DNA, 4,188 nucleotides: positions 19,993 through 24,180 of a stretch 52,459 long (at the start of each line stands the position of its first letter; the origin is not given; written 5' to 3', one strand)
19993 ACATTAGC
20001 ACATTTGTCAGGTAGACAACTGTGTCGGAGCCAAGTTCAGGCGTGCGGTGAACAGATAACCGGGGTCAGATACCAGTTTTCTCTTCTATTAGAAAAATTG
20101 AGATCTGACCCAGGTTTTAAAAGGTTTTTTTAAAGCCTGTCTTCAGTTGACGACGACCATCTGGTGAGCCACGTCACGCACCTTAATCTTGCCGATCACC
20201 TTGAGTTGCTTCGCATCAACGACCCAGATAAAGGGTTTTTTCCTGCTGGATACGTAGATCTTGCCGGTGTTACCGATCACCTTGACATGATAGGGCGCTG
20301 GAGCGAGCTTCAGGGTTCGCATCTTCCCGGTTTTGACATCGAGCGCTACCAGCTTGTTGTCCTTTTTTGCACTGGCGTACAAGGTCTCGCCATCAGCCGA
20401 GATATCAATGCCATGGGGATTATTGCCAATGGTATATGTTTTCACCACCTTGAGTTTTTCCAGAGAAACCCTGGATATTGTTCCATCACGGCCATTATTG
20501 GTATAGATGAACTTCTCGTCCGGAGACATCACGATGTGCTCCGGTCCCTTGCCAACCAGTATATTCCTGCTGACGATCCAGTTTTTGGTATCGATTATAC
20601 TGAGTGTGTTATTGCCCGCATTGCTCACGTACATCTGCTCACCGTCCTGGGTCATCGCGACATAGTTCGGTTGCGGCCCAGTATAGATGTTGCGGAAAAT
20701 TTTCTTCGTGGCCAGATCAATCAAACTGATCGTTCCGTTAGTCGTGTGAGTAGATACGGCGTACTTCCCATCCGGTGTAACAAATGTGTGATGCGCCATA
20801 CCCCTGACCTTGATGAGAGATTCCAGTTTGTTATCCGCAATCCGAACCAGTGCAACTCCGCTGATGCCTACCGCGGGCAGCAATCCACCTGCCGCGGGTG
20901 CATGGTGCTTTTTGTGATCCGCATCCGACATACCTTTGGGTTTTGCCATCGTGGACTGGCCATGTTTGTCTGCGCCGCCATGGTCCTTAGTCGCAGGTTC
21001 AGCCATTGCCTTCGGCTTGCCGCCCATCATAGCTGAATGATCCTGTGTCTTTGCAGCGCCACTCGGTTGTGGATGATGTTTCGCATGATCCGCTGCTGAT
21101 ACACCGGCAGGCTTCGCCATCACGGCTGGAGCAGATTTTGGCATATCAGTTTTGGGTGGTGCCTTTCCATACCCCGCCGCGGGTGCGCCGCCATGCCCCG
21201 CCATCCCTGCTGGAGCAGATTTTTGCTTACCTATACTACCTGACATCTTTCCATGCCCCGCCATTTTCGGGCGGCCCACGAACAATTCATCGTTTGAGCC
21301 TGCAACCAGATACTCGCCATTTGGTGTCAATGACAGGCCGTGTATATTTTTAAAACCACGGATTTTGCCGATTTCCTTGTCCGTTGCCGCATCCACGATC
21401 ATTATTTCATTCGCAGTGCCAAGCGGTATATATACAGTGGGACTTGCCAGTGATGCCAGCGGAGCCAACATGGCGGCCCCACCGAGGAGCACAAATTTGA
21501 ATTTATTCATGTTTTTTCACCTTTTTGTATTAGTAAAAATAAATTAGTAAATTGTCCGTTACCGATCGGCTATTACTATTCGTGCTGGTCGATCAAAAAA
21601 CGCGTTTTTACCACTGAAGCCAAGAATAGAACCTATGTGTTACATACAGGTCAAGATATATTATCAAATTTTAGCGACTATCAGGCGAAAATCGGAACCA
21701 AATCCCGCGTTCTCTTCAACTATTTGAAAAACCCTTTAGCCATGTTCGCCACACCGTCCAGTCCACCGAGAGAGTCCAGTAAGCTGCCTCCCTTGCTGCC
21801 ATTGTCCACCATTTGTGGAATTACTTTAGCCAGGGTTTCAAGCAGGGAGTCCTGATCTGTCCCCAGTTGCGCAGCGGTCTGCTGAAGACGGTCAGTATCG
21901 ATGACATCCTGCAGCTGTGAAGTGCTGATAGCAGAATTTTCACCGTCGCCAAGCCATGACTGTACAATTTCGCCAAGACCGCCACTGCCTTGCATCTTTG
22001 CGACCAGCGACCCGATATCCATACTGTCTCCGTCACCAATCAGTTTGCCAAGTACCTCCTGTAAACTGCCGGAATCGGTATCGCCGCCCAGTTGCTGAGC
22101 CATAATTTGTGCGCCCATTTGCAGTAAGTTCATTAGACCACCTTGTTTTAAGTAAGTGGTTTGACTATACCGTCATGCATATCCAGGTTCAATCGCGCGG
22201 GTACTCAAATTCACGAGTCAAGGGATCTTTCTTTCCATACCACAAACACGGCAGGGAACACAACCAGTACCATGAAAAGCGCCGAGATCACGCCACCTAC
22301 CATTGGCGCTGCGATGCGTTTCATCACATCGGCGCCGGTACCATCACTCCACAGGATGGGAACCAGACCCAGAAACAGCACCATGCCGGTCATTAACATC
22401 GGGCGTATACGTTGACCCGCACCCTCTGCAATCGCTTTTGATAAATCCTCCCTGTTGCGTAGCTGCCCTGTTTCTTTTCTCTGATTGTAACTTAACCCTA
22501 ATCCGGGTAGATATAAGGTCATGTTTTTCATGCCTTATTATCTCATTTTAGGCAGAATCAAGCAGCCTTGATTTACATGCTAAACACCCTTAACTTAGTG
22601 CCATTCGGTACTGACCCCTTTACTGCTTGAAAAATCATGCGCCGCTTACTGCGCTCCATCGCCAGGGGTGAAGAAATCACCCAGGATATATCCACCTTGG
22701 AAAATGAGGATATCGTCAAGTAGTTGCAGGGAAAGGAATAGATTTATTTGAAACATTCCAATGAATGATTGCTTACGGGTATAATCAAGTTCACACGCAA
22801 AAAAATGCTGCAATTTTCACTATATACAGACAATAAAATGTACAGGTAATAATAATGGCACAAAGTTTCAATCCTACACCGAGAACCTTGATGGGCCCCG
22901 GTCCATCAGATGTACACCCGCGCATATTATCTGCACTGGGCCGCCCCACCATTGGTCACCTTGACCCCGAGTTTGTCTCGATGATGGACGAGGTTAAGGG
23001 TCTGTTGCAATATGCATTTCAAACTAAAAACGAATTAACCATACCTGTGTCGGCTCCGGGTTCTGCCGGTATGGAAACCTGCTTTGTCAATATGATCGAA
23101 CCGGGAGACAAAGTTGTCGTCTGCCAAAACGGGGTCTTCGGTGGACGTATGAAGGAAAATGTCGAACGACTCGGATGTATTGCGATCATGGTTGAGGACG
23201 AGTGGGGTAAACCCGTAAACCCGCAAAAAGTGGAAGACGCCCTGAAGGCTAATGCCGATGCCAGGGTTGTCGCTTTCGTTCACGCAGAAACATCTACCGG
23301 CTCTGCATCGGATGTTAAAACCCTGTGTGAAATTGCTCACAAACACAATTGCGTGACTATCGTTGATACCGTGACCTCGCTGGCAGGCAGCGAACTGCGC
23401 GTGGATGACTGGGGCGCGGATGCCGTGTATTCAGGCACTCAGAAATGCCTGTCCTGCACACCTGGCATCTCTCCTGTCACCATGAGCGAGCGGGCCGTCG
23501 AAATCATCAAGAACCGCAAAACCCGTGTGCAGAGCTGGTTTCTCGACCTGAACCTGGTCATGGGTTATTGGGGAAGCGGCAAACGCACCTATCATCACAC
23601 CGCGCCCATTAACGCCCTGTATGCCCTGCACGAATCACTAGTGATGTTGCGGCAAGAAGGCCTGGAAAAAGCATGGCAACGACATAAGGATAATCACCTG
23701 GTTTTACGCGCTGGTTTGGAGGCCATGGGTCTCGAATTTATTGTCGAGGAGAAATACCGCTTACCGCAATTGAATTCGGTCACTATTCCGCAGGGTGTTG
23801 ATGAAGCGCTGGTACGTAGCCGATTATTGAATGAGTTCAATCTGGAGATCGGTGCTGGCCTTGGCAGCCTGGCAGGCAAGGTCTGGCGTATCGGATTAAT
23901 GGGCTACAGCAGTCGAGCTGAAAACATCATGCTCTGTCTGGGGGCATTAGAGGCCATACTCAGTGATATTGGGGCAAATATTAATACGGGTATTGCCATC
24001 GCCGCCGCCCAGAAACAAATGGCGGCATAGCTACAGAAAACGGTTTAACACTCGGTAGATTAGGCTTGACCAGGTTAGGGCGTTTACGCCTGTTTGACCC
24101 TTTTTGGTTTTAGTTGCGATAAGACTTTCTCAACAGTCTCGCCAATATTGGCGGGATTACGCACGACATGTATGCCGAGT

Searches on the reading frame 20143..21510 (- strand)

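Call 61: search_protein_families(library=pfam, proteins=[window:20143-21510:-], max_evalue=0.00001)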
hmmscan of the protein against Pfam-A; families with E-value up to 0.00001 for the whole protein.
window:20143-21510:- (455 aa): 6 families
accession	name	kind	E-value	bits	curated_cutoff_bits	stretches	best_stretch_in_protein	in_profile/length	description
PF21783.3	YNCE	-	9.3e-18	65.1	27.1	0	291-339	40-88/339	YNCE-like beta-propeller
PF25174.1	Beta-prop_THOC3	-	7e-13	48.6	305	1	245-446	55-255/272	THOC3 beta-propeller domain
PF02239.22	Cytochrom_D1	-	1.7e-11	43.7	25.5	0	318-394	31-108/368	Cytochrome D1 heme domain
PF10282.15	Lactonase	-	1.2e-09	38.2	21.7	1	279-401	143-284/344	Lactonase, 7-bladed beta-propeller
PF21959.2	DUF6923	-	2.5e-07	31.2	27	0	330-400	96-167/234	Repeat of unknown function (DUF6923)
PF23414.1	Beta-prop_EML_2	-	3.8e-06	26.9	90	0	251-398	12-159/266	Echinoderm microtubule-associated protein second beta-propeller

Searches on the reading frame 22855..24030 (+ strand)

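Call 61: search_protein_families(library=pfam, proteins=[window:22855-24030:+], max_evalue=0.00001)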
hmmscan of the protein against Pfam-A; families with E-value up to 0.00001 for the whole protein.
window:22855-24030:+ (391 aa): 2 families
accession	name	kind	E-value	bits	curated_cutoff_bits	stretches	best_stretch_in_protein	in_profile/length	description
PF00266.25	Aminotran_5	-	1.8e-21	77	21.5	1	32-351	33-362/371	Aminotransferase class-V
PF01053.26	Cys_Met_Meta_PP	-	3e-07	29.8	27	1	67-198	74-199/381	Cys/Met metabolism PLP-dependent enzyme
